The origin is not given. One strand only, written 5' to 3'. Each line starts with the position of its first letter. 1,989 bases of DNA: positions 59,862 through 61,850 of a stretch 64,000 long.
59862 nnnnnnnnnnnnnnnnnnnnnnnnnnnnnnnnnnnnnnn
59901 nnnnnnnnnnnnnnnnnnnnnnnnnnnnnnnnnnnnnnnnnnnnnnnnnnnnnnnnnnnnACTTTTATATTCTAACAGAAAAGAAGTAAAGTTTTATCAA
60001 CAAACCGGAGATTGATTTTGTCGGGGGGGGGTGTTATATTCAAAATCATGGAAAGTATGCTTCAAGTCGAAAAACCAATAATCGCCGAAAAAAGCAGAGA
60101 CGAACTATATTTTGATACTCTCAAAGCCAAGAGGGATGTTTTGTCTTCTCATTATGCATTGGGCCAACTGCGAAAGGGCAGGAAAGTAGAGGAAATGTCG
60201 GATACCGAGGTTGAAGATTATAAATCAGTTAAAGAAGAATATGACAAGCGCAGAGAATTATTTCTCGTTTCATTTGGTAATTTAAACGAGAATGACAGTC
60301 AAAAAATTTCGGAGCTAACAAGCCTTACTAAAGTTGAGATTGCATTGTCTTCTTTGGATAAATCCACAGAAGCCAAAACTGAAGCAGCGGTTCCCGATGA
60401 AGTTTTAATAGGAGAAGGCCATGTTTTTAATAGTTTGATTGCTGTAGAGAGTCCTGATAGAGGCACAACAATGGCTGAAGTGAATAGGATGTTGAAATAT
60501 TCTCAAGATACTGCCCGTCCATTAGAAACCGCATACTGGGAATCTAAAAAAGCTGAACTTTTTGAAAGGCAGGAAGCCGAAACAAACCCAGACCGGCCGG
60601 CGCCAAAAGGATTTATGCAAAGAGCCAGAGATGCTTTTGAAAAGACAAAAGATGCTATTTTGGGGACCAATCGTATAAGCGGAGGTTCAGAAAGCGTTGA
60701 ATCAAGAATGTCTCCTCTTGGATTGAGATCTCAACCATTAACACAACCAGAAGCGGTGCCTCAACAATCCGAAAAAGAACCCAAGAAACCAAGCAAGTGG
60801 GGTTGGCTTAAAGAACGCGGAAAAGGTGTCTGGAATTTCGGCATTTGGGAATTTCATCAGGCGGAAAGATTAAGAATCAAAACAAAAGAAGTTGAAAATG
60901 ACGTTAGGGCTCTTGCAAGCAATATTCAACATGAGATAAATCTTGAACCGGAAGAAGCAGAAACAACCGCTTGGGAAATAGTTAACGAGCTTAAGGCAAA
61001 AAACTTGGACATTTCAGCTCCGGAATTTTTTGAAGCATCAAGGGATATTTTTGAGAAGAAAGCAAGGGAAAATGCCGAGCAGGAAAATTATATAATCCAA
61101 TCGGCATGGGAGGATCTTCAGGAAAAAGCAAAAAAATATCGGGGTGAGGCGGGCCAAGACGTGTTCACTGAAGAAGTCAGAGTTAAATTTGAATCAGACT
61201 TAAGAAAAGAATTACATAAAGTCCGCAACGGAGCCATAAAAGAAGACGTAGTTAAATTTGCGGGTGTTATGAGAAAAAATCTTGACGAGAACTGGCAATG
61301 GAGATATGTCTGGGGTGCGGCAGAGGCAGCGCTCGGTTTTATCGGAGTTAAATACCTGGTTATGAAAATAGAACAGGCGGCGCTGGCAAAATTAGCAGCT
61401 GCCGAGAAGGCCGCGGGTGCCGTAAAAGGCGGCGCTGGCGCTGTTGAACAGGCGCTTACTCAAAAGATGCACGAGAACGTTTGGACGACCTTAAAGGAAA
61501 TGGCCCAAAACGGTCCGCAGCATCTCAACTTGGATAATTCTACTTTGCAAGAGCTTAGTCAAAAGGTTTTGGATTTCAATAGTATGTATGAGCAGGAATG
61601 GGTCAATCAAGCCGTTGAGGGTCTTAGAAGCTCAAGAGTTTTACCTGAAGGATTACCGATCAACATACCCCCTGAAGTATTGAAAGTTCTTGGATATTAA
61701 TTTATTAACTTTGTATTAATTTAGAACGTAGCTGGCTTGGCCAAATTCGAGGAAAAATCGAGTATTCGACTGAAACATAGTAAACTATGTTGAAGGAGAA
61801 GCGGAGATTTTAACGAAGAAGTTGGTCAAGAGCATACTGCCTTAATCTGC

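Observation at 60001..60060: Second G9 homopolymer located in the promoter spacer of a divergently oriented hypothetical gene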

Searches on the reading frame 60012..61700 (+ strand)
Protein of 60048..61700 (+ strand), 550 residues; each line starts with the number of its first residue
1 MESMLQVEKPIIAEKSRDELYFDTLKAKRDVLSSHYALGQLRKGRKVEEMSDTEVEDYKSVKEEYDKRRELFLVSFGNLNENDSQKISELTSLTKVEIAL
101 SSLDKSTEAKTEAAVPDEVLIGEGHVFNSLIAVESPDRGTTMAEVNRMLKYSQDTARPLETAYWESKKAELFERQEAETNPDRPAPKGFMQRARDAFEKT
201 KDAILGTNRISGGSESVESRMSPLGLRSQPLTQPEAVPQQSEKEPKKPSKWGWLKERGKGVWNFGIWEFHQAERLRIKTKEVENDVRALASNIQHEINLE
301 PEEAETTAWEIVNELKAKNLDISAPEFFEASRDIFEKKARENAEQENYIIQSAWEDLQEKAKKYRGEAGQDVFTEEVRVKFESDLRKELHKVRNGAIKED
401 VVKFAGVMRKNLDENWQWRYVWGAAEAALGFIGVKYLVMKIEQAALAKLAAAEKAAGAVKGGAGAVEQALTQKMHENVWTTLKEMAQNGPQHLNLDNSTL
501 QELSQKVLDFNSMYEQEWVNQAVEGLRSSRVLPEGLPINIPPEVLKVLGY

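Call 10: search_protein_families(library=pfam, proteins=[window:60048-61700:+], max_evalue=0.01)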
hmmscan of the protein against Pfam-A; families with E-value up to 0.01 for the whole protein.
window:60048-61700:+ (550 aa): 0 families

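Call 11: find_encoding_contigs(protein=window:60048-61700:+, flank=3000, max_places=10)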
Protein window:60048-61700:+ (550 aa): 2 contigs read that carry it; 1 place shown.
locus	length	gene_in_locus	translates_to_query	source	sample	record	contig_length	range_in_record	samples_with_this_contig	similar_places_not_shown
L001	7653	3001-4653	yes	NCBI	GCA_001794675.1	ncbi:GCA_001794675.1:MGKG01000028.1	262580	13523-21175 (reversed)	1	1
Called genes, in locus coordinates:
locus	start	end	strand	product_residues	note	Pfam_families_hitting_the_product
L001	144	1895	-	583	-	PF02366:PMT, PF13231:PMT_2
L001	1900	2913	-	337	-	PF13231:PMT_2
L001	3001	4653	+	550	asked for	-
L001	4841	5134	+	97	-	-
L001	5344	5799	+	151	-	-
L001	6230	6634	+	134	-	-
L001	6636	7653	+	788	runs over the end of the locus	PF26449:DUF8128, PF10412:TrwB_AAD_bind (faint)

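Call 15: find_homologous_proteins(query=window:60048-61700:+)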
Query window:60048-61700:+ (550 aa): 25 proteins with E <= 0.001 among 8000 candidates.
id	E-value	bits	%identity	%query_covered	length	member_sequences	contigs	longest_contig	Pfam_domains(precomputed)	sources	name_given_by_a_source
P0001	0.0e+0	1206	100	100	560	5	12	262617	-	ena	-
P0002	6.4e-276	934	77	99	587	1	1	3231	-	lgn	-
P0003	5.3e-217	740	63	100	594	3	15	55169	-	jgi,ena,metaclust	metaclust:\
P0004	3.8e-197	674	58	100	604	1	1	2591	-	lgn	-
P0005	5.8e-196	670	58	100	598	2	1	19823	-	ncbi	-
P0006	7.7e-196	670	58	100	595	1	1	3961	-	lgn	-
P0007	2.8e-193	662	58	100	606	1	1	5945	-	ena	-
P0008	4.9e-186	638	58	99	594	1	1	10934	-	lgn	-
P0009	3.8e-178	612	52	98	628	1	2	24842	-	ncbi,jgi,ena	-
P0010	5.9e-174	598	52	99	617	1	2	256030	-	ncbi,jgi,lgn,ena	-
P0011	4.3e-172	592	52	100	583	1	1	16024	-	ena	-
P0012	3.1e-169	582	53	99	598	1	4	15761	-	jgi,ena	-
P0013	4.2e-150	519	47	100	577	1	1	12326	-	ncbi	-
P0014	8.5e-150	518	52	97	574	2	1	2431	-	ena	-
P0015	3.5e-149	516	52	99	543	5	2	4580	-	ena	-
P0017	6.5e-146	505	48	98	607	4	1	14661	-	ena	-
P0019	9.5e-131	455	48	100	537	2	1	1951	-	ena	-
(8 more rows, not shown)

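Call 17: find_related_loci(query=A1, collection=genome_contigs, flank=4000)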
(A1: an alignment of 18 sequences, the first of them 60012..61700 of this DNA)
Query A1 (562 aa) in genome_contigs; peptide patterns used: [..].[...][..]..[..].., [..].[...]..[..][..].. (x = any residue, [..] = any of these).
75 stretches matched a pattern; 11 encode a relative of the query (tblastn E <= 1e-3); 11 distinct loci.
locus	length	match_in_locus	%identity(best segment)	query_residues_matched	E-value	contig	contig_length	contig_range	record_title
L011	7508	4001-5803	58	8-562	0e+0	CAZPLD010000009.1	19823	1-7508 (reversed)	MAG TPA_asm: uncultured Candidatus Saccharibacteria bacterium isolate binchicken_co227_99 genome assembly, contig: NODE_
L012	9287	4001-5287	43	8-449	7e-98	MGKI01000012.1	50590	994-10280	MAG: Candidatus Yanofskybacteria bacterium RIFCSPLOWO2_01_FULL_42_49 rifcsplowo2_01_scaffold_5888, whole genome shotgun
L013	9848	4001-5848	31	25-562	1e-66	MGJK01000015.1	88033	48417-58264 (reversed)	MAG: Candidatus Yanofskybacteria bacterium RIFCSPHIGHO2_01_FULL_44_24 rifcsphigho2_01_scaffold_489, whole genome shotgun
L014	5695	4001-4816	32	254-530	3e-32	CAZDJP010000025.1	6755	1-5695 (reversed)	MAG TPA_asm: uncultured Candidatus Saccharibacteria bacterium isolate SRP271791_co2_69 genome assembly, contig: NODE_326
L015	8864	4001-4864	35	254-530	1e-29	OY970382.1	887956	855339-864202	MAG: uncultured bacterium isolate MFD03726.bin.c.5 genome assembly, chromosome: 1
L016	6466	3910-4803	31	240-530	2e-27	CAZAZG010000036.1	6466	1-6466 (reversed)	MAG TPA_asm: uncultured Candidatus Saccharibacteria bacterium isolate SRP128246_co1_329 genome assembly, contig: NODE_32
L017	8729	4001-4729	31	226-450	8e-23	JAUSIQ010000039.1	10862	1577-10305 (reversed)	MAG: bacterium isolate E14_metabat.bin.263 E14_k141_1810011, whole genome shotgun sequence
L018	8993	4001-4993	26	258-552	1e-20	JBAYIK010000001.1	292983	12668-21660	MAG: Candidatus Paceibacterota bacterium isolate SO_2016_GW1_29 scaffold00050_OW334_2016, whole genome shotgun sequence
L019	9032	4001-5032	23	202-561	3e-18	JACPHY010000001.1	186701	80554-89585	MAG: Candidatus Uhrbacteria bacterium isolate NC_groundwater_426_Ag_B-0.1um_60_32 GD18-4_B1_scaffold_79529, whole genome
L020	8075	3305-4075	27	265-530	1e-17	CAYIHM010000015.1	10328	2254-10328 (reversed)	MAG TPA_asm: uncultured Candidatus Saccharibacteria bacterium isolate ERP119705_co24_246 genome assembly, contig: NODE_9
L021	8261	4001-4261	35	21-109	9e-11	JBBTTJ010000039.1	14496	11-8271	MAG: Patescibacteria group bacterium isolate H14-bin022_1 H14_bin022_1_000000000039, whole genome shotgun sequence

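Call 19: find_related_loci(query=A1, collection=metagenome_contigs, flank=3000)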
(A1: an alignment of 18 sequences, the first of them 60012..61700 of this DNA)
Query A1 (562 aa) in metagenome_contigs; peptide patterns used: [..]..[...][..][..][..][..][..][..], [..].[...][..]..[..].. (x = any residue, [..] = any of these).
220 stretches matched a pattern; 27 encode a relative of the query (tblastn E <= 1e-3); 27 distinct loci.
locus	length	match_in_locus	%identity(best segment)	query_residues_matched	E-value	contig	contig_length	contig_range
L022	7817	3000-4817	63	1-562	0e+0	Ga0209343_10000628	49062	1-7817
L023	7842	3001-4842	52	6-551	0e+0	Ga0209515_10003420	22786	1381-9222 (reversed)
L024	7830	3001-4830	52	17-562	0e+0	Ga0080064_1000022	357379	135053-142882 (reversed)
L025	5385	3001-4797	54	5-558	0e+0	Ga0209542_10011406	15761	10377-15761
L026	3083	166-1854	52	6-551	2e-178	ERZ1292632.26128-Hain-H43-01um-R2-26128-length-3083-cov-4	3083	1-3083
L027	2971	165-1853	52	6-551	2e-178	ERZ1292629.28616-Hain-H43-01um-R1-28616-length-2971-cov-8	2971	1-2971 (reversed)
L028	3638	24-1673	51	10-562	3e-165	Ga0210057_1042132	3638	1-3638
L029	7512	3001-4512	49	12-562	4e-154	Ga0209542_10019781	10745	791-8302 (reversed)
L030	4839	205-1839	49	5-562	5e-143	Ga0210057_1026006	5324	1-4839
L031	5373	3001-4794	49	1-551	6e-173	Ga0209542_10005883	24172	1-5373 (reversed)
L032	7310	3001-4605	42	12-562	1e-112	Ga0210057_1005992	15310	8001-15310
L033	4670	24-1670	50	10-561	2e-159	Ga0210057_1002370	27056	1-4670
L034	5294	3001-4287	43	8-449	1e-97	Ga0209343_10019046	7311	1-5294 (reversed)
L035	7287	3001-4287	43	8-449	1e-97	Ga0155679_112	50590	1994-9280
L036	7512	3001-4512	49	12-562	4e-154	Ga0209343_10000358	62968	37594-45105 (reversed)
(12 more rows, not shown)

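Call 22: find_encoding_contigs(protein=P0003, flank=1500, max_places=10)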
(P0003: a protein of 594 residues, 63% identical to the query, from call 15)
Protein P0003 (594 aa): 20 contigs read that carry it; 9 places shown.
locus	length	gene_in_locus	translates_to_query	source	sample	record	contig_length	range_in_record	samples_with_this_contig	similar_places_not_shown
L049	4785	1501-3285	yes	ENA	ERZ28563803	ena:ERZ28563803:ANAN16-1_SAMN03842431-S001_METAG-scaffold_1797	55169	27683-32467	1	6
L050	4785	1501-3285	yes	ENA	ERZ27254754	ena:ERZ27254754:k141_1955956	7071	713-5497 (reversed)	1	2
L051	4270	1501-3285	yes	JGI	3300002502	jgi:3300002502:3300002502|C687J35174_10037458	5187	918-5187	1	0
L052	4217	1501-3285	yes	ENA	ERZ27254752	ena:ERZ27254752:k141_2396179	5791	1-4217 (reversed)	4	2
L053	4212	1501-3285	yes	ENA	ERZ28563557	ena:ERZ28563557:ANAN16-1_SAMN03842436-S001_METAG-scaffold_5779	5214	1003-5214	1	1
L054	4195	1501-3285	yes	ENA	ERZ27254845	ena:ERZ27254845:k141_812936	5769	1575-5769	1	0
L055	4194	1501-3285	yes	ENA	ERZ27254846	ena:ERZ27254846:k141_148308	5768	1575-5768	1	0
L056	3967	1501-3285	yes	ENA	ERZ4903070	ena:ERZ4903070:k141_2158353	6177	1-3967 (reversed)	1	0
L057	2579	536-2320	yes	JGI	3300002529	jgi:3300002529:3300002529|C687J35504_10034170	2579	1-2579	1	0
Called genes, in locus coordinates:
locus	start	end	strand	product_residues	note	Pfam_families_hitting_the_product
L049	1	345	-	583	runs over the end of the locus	PF02366:PMT, PF13231:PMT_2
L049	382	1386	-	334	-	PF13231:PMT_2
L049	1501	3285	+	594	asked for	-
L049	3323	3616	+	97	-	-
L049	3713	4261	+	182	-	-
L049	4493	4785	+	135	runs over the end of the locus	-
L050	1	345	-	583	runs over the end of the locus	PF02366:PMT, PF13231:PMT_2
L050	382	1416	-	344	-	PF13231:PMT_2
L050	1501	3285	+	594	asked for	-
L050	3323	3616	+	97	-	-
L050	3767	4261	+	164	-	-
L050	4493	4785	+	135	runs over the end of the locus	-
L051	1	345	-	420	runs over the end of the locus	?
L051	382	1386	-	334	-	PF13231:PMT_2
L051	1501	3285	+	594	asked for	-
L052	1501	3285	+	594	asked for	-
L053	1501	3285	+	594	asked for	-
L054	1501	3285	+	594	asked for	-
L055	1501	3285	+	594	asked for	-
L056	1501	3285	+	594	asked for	-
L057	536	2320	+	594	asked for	-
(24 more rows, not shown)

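Call 23: find_encoding_contigs(protein=P0002, flank=1500, max_places=10)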
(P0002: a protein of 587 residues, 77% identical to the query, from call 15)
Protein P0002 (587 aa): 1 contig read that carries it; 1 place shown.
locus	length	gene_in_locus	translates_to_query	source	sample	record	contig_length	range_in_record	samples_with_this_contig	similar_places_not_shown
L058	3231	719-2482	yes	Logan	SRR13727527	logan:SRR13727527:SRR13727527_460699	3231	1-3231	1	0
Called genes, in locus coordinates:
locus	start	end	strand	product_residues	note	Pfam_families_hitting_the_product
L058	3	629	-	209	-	?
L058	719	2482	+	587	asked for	-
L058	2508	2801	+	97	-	-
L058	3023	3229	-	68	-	?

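Call 24: find_encoding_contigs(protein=P0011, flank=1500, max_places=10)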
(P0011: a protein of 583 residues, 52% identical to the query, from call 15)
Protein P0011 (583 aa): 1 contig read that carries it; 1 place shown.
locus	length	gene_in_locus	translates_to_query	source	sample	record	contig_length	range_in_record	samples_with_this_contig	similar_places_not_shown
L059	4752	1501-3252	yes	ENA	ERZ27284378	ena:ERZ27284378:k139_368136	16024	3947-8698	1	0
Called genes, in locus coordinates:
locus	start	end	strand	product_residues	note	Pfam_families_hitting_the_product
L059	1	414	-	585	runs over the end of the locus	PF02366:PMT, PF13231:PMT_2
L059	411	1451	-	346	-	PF13231:PMT_2 (weak)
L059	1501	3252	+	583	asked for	-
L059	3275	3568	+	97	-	-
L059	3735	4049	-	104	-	-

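Call 33: search_protein_families(library=ncbifam, proteins=[window:60048-61700:+], max_evalue=0.01)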
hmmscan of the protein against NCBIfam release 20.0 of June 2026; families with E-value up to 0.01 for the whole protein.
window:60048-61700:+ (550 aa): 0 families

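Call 39: predict_structure(alignment_id=A2)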
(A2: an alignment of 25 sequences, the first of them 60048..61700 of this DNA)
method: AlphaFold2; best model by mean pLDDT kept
length: 550 residues; sequences in the alignment: 25
mean_pLDDT: 58.3   pTM: 0.25
mean pLDDT of the five models: 58.3, 55.4, 53.1, 52.3, 52.1
residues with pLDDT >= 90: 25; 70-90: 164; 50-70: 122; < 50: 239
segments of 3 or more residues with pLDDT < 50: 1-13, 106-137, 204-273, 290-305, 366-370, 395-468, 517-531
pLDDT, mean of each block of 10 residues (from residue 1): 34 67 90 89 83 89 92 87 86 82 56 31 28 46 84 80 80 74 63 58 42 41 39 33 39 40 44 50 50 43 51 57 50 60 69 68 51 66 66 46 39 41 37 34 39 38 38 68 78 77 77 56 41 62 77
secondary structure, 60 per line:
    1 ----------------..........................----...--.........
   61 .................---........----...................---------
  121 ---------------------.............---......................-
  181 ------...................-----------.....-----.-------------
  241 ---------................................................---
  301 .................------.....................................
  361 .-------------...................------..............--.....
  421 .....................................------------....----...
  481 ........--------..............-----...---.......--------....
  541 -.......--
elements in order: H17-42 H52-77 H81-88 H93-111 H142-154 H158-179 H187-205 H217-220 H250-297 H301-317 H324-361 H375-393 H400-413 H416-457 E470-473 H478-488 H497-510 H522-528 E537-540 H542-548

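Call 57: fold_search(model_id=the predicted structure, library=pdb)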
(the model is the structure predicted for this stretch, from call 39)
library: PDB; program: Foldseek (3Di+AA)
matches with E <= 10: 103; with E <= 0.001: 0
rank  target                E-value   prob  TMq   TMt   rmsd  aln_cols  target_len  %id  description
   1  5i7d_A                4.0e-01  0.14  0.10  0.12  53.1       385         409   14  Crystal Structure of srGAP2 F-BARx WT Form-2 (released 2017-08-30)
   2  5i6j                  6.3e-01  0.14  0.11  0.14  53.9       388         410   13  Crystal Structure of SRGAP2 F-BARx (released 2017-03-08)
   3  5i6r                  6.9e-01  0.13  0.11  0.13  55.4       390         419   13  Crystal Structure of srGAP2 F-BARx WT Form-1 (released 2017-08-30)
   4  4cgk_B                2.4e+00  0.10  0.12  0.17  33.9       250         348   13  Crystal structure of the essential protein PcsB from Streptococcus pneumoniae (released 2014-05-21)
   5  8ek4_B                2.6e+00  0.13  0.08  0.30  18.3       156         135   15  De novo designed ice-binding proteins from twist-constrained helices (released 2023-07-12)
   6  3ogh_B                2.9e+00  0.12  0.09  0.25  16.5       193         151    9  Crystal structure of yciE protein from E. coli CFT073, a member of ferritine-like superfamily of diiron-containing fou (released 2010-09-15)
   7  9cru_K                3.2e+00  0.12  0.10  0.22  62.0       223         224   12  Y20S (Sec18-Sec17-Sec9-Sso1-Snc1) EDTA - Class 1 (released 2025-08-27)
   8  5lbh_A                3.2e+00  0.10  0.08  0.24  18.0       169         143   14  Crystal structure of Helicobacter cinaedi CAIP (released 2017-04-26)
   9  6iko_A                3.2e+00  0.05  0.09  0.15  43.7       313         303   14  Crystal structure of mouse GAS7cb (released 2019-10-16)
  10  8to0_j                3.3e+00  0.05  0.10  0.14  42.1       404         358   10  48-nm repeating structure of doublets from mouse sperm flagella (released 2023-11-01)
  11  1jgc_A                3.7e+00  0.09  0.09  0.20  16.6       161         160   16  The 2.6 A Structure Resolution of Rhodobacter capsulatus Bacterioferritin with Metal-free Dinuclear Site and Heme Iron (released 2002-01-09)
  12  9j3d_A                3.7e+00  0.07  0.10  0.13  28.5       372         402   11  Cryo-EM structure of TMexCD1-TOprJ1 (released 2025-08-13)
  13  7sqc_1X               4.0e+00  0.07  0.10  0.19  39.7       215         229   14  Ciliary C1 central pair apparatus isolated from Chlamydomonas reinhardtii (released 2022-04-13)
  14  4dyl                  4.2e+00  0.02  0.07  0.10  47.3       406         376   14  F-BAR domain of human FES tyrosine kinase (released 2012-04-04)
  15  9uxk_C                4.5e+00  0.07  0.08  0.17  19.0       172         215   15  type II Lamassu, LmuACB from Vibrio cholerae O1 El (released 2026-03-25)
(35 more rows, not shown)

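Call 58: find_encoding_contigs(protein=window:60057-61700:+, flank=1500, max_places=10)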
Protein window:60057-61700:+ (547 aa): 1 contig read that carries it; 1 place shown.
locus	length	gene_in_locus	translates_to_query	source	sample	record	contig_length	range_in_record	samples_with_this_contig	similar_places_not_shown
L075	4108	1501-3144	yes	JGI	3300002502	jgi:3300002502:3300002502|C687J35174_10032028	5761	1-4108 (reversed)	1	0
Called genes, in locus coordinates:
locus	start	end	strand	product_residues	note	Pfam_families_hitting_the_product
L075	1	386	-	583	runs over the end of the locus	PF02366:PMT, PF13231:PMT_2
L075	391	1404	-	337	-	PF13231:PMT_2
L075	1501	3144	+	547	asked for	-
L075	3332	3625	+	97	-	-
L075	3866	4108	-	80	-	?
